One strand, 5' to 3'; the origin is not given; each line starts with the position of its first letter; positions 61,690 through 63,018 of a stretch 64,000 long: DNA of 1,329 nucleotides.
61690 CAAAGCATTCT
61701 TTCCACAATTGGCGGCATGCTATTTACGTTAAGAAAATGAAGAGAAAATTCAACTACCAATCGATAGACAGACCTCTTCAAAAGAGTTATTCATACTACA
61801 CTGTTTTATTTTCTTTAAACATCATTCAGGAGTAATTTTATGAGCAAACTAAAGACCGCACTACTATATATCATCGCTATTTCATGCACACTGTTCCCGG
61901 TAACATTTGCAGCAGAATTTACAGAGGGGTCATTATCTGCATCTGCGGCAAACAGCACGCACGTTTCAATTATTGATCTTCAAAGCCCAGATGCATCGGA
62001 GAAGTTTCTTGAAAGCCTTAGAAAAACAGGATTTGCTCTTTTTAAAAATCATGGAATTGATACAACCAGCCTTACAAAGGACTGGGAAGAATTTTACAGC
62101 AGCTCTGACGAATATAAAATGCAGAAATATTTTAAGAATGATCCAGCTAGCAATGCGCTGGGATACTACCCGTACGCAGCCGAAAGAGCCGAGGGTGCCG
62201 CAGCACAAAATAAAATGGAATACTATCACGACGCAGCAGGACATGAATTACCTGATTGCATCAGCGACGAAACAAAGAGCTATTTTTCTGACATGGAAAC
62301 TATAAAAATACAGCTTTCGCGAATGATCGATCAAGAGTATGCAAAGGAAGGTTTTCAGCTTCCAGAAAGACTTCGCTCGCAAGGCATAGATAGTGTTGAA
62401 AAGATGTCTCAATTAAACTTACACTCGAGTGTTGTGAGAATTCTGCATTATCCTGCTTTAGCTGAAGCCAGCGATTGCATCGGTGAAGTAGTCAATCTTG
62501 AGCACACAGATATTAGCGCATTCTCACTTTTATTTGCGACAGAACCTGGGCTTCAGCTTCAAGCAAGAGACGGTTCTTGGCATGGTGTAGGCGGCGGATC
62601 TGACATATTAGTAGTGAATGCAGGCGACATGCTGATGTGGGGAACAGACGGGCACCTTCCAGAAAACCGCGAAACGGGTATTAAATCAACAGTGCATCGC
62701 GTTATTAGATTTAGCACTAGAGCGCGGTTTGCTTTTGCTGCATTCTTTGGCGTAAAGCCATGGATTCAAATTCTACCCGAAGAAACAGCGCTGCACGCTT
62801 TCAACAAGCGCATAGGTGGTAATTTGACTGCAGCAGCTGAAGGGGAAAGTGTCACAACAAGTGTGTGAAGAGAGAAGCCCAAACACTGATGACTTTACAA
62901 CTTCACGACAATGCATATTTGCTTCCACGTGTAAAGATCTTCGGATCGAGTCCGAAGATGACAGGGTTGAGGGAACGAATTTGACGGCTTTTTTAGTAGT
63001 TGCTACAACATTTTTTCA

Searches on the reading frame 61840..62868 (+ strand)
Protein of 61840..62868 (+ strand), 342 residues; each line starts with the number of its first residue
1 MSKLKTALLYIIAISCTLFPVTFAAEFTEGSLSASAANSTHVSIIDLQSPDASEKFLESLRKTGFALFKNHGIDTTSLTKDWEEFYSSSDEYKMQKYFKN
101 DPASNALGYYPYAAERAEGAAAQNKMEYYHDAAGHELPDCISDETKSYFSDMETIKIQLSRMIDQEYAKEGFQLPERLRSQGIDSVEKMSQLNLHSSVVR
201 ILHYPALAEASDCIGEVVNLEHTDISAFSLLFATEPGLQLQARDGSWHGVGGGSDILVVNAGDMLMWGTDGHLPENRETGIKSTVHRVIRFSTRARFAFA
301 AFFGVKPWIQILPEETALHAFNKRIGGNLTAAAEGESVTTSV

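Call 6: search_protein_families(library=pfam, proteins=[window:61840-62868:+], max_evalue=1)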
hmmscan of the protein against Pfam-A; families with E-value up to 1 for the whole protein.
window:61840-62868:+ (342 aa): 3 families
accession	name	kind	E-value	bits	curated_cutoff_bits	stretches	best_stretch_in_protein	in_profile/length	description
PF03171.26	2OG-FeII_Oxy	-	6.2e-07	30.1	23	1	220-303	23-99/101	2OG-Fe(II) oxygenase superfamily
PF14226.12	DIOX_N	-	1.8e-06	29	27.3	1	43-124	2-89/117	non-haem dioxygenase in morphine synthesis N-terminal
PF15536.11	Ntox3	-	0.084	13.4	26.9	1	75-128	44-97/133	Bacterial toxin 3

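Call 7: search_protein_families(library=ncbifam, proteins=[window:61840-62868:+], max_evalue=1)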
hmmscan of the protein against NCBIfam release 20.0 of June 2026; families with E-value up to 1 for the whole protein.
window:61840-62868:+ (342 aa): 0 families

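Call 79: find_encoding_contigs(protein=window:61840-62868:+, flank=10000)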
Protein window:61840-62868:+ (342 aa): 1 contig read that carries it; 1 place shown.
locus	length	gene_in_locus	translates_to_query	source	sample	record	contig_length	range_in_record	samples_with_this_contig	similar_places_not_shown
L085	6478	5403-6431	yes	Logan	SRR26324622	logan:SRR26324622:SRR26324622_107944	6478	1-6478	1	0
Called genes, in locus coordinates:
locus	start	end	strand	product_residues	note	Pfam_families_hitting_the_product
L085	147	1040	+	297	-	PF00702:Hydrolase (faint), PF13344:Hydrolase_6, PF13242:Hydrolase_like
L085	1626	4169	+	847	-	-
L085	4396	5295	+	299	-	-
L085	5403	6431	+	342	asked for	PF14226:DIOX_N (weak), PF03171:2OG-FeII_Oxy (weak)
